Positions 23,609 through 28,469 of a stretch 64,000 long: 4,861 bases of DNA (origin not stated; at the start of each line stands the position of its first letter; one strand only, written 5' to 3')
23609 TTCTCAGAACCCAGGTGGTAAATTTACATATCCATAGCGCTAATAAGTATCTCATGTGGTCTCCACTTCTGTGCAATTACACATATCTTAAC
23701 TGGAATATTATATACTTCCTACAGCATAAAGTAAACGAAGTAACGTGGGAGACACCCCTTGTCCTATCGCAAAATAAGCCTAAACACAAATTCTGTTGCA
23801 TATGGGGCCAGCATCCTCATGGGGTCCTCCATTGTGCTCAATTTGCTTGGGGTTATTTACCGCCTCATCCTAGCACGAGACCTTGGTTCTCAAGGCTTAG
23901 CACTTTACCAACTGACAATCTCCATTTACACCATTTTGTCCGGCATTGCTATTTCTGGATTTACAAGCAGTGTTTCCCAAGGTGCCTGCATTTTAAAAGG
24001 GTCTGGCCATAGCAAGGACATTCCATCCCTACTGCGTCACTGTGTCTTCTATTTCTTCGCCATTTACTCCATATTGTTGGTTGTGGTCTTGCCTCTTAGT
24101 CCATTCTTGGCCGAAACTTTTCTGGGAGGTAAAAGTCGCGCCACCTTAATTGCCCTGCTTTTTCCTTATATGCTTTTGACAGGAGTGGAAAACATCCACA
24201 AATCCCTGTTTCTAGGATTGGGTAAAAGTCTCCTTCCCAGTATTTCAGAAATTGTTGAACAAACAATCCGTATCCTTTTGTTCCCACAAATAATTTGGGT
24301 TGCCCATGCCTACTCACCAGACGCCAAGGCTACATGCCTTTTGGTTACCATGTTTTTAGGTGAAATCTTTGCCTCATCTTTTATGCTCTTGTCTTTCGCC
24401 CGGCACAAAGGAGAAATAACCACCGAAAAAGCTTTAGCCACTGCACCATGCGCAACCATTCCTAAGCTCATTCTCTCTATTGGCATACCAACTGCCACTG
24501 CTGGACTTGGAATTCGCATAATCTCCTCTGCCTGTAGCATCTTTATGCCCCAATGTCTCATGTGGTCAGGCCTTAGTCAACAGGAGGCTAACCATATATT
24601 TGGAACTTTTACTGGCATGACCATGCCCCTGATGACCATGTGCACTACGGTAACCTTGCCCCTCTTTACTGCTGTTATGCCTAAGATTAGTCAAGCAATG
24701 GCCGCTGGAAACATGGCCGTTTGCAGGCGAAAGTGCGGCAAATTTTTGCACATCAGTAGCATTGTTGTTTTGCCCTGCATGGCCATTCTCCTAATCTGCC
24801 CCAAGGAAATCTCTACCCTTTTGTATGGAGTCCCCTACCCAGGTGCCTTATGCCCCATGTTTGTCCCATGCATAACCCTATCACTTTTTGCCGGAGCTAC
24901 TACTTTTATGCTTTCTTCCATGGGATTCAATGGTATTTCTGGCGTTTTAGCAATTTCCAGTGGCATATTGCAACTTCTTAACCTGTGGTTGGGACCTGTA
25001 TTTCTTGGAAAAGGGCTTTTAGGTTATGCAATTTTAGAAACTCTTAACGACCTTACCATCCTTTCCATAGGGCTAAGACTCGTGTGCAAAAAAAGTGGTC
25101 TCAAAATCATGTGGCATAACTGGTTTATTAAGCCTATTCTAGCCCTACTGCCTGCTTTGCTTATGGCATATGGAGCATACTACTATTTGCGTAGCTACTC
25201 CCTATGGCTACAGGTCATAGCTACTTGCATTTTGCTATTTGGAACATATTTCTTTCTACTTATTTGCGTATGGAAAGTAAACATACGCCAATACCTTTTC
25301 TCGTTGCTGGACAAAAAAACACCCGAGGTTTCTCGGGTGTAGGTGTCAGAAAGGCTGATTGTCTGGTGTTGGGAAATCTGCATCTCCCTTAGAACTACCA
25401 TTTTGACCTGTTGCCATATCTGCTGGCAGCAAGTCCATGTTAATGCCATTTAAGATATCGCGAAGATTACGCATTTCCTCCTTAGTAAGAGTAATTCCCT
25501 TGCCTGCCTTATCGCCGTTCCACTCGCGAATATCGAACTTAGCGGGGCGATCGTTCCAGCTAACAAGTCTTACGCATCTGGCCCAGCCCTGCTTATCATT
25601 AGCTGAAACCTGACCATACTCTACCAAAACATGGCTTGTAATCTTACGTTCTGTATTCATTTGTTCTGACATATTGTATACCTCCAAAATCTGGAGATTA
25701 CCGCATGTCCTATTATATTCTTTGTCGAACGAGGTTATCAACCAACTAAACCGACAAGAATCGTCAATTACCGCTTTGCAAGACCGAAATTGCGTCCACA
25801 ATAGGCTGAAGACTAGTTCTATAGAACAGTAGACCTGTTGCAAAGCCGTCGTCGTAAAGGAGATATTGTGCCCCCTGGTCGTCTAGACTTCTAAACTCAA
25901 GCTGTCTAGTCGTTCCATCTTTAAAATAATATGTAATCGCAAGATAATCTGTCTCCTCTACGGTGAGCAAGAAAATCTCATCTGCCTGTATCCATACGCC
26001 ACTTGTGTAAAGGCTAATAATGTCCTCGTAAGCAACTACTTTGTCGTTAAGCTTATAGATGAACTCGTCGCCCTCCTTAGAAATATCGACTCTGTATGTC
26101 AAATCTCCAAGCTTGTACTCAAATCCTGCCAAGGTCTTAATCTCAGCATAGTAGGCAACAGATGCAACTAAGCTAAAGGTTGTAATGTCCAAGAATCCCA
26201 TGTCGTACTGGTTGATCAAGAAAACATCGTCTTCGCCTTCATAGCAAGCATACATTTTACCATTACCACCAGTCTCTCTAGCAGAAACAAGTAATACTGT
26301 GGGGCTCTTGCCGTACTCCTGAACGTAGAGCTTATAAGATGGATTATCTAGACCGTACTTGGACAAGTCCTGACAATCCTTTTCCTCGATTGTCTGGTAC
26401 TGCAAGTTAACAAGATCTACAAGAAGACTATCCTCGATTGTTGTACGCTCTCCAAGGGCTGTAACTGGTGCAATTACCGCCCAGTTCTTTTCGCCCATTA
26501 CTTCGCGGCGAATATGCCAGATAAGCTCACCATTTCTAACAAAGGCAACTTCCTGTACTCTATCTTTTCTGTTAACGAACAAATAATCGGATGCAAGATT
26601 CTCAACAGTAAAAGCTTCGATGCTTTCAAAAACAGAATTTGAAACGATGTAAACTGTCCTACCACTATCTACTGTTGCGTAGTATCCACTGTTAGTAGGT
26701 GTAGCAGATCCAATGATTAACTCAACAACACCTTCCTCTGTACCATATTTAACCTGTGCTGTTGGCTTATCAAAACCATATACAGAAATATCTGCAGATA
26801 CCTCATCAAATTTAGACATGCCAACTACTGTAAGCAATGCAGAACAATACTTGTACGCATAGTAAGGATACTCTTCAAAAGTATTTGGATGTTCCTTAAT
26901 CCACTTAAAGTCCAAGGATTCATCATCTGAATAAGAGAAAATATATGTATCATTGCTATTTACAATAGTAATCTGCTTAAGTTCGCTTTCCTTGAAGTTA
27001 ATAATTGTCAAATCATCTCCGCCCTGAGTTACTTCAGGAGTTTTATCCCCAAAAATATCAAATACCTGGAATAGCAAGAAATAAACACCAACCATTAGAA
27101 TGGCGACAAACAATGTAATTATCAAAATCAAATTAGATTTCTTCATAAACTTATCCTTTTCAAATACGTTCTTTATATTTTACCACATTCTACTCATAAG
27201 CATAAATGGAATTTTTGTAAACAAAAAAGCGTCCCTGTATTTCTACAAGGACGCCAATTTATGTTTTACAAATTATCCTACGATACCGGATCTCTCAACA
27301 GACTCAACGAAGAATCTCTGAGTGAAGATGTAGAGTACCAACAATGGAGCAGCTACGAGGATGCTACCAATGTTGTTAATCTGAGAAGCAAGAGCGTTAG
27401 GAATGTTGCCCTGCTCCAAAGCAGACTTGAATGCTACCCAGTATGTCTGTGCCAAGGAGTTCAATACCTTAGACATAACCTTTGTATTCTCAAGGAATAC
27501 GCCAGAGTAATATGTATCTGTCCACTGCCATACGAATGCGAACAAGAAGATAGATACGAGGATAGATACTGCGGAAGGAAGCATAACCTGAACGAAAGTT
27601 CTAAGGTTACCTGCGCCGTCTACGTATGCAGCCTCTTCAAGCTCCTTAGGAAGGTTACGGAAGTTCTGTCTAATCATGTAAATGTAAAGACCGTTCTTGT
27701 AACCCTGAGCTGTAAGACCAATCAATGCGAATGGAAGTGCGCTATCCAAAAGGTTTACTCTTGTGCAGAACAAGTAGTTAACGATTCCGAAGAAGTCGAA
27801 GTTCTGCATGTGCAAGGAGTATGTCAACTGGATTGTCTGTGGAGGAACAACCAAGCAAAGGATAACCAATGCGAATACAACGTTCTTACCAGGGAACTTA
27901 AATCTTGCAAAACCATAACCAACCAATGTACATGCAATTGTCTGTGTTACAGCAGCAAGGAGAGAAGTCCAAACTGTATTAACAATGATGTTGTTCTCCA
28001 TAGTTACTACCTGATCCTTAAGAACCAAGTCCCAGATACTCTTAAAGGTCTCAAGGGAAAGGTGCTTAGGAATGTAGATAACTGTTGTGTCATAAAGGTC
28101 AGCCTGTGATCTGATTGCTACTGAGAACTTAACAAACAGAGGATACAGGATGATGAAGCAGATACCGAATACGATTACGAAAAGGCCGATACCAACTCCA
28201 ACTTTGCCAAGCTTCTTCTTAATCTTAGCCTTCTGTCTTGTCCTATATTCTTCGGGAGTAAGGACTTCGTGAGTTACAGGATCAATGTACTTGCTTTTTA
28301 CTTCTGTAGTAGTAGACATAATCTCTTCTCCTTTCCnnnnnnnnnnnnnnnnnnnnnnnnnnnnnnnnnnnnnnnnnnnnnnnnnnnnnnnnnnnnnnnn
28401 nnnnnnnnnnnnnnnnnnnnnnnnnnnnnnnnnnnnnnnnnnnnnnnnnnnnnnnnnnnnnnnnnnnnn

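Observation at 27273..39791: Atypical carbohydrate-uptake-like locus: four sugar permeases, a 1021-aa secreted protein with a sugar-binding-like C-terminal domain, an 859-aa secreted protein and a beta-propeller/Yip1 fusion, with no ATPase, regulator or recognisable glycoside hydrolase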

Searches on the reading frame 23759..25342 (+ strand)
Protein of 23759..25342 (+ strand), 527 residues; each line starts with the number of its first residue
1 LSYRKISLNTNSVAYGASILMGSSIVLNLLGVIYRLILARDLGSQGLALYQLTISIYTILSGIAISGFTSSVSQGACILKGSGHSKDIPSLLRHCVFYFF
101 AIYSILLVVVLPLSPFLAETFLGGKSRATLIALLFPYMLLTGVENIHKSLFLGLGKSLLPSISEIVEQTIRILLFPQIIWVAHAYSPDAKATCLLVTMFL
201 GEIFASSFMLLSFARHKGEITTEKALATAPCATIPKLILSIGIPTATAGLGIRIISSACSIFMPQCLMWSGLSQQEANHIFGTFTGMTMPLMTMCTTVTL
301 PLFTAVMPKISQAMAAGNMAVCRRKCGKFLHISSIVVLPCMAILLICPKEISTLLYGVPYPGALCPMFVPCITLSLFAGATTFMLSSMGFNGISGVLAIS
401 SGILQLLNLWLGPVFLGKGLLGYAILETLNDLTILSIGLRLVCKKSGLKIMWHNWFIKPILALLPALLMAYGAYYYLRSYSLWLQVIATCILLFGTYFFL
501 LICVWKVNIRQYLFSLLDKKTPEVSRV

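Call 7: search_protein_families(library=pfam, proteins=[window:23759-25342:+], max_evalue=0.001)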
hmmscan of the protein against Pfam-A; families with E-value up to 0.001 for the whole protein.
window:23759-25342:+ (527 aa): 3 families
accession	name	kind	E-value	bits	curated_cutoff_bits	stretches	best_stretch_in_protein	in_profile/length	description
PF01943.22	Polysacc_synt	-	3.4e-09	37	28.2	1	16-314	4-274/274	Polysaccharide biosynthesis protein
PF03023.19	MurJ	-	0.00015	21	27.4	1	100-356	62-307/451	Lipid II flippase MurJ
PF01554.23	MatE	-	0.00035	20.7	24.9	1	22-167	4-151/161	MatE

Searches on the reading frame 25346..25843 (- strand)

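Call 7: search_protein_families(library=pfam, proteins=[window:25346-25843:-], max_evalue=0.001)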
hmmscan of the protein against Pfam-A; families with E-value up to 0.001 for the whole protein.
window:25346-25843:- (165 aa): 1 family
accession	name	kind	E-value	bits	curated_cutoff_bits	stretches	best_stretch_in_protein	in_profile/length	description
PF02229.22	PC4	-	1.4e-07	31.3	25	1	85-130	3-52/52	Transcriptional Coactivator p15 (PC4)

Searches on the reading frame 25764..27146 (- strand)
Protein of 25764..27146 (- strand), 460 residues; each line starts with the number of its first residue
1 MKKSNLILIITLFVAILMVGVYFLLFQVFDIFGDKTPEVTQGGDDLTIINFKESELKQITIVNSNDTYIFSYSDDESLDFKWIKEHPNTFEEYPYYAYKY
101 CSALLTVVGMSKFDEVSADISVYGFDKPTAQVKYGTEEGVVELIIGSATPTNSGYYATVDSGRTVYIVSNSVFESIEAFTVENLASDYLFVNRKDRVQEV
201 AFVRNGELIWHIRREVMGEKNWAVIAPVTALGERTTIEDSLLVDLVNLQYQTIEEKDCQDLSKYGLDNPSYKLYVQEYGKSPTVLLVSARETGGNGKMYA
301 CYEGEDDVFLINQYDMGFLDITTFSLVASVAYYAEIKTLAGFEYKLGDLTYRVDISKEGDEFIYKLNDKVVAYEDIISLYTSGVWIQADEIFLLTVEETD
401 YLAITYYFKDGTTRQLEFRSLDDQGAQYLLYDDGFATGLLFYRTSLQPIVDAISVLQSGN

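Call 3: search_protein_families(library=pfam, proteins=[window:25764-27146:-], max_evalue=0.01)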
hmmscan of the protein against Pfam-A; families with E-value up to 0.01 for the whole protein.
window:25764-27146:- (460 aa): 1 family
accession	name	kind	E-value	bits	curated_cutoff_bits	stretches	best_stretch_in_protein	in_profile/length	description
PF14238.11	DUF4340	-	3.4e-27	96.3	25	2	111-220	30-137/183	Domain of unknown function (DUF4340)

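Call 4: search_protein_families(library=ncbifam, proteins=[window:25764-27146:-], max_evalue=0.01)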
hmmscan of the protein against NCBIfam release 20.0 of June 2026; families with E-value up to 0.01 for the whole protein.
window:25764-27146:- (460 aa): 0 families

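Call 62: search_protein_families(library=padloc, proteins=[window:25764-27146:-], max_evalue=0.01)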
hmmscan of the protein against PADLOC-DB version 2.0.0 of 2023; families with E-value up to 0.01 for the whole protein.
window:25764-27146:- (460 aa): 0 families

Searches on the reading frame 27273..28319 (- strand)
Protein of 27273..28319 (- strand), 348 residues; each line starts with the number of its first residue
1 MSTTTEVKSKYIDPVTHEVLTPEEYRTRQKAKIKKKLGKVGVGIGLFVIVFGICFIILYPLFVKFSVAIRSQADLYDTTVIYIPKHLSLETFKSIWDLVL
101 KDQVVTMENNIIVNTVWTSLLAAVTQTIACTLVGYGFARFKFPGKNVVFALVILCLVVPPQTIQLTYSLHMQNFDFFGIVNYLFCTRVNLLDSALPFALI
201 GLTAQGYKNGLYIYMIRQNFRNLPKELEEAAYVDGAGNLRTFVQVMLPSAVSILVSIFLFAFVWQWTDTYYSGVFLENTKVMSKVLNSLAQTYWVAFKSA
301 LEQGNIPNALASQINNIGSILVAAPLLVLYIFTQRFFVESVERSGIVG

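Call 3: search_protein_families(library=pfam, proteins=[window:27273-28319:-], max_evalue=0.01)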
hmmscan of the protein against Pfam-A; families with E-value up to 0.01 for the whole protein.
window:27273-28319:- (348 aa): 1 family
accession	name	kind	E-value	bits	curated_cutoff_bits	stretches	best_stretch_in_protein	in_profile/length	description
PF00528.27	BPD_transp_1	-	6.3e-11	42.8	26.4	1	132-280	3-136/184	Binding-protein-dependent transport system inner membrane component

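Call 4: search_protein_families(library=ncbifam, proteins=[window:27273-28319:-], max_evalue=0.01)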
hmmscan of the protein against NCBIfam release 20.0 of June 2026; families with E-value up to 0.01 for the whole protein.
window:27273-28319:- (348 aa): 15 families
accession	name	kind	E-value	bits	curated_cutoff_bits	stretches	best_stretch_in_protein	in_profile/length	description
NF008210.0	PRK10973.1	equivalog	2.4e-19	70.1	297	1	48-340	15-275/281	sn-glycerol-3-phosphate ABC transporter permease UgpE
NF008231.0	PRK10998.1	equivalog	2e-18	67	261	1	49-346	19-294/296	maltose ABC transporter permease MalG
TIGR01581.1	Mo_ABC_porter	hypoth_equivalog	1.1e-14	54.5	210.3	1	112-262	23-168/225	ABC transporter permease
NF040932.1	ABC_arch_GlcU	equivalog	6e-12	45.8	340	1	48-339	9-262/272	glucose ABC transporter permease GlcU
NF040839.1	tungstate_WtpB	equivalog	2.2e-11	43.8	340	1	104-262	34-190/251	tungstate ABC transporter permease WtpB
NF006939.0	PRK09421.1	equivalog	4.4e-11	42.6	262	1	106-263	6-159/230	molybdate ABC transporter permease subunit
TIGR02139.1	permease_CysT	equivalog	5e-10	39.4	246.1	1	88-276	32-210/265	sulfate ABC transporter permease subunit CysT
TIGR02141.1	modB_ABC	equivalog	6.6e-10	39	182.6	1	116-263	4-146/208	molybdate ABC transporter permease subunit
TIGR00969.1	3a0106s02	subfamily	2.8e-07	30.3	240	1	75-256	25-202/272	sulfate ABC transporter permease subunit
NF008208.0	PRK10971.1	equivalog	1.2e-06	28.2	415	1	87-264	39-207/277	sulfate/thiosulfate ABC transporter permease CysT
NF007044.0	PRK09497.1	equivalog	1.3e-05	24.8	348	1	102-260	51-213/285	spermidine/putrescine ABC transporter permease PotB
NF007047.0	PRK09500.1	equivalog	6.9e-05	22.6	326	1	80-268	23-199/257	spermidine/putrescine ABC transporter permease PotC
TIGR02138.1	phosphate_pstC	equivalog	0.0016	17.5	196.45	1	214-330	169-286/296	phosphate ABC transporter permease subunit PstC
NF038017.1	ABC_perm1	subfamily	0.0018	18.3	100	1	119-188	5-74/184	ABC transporter permease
NF007889.0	PRK10592.1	equivalog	0.0036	16.9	476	0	117-268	74-211/281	putrescine ABC transporter permease PotI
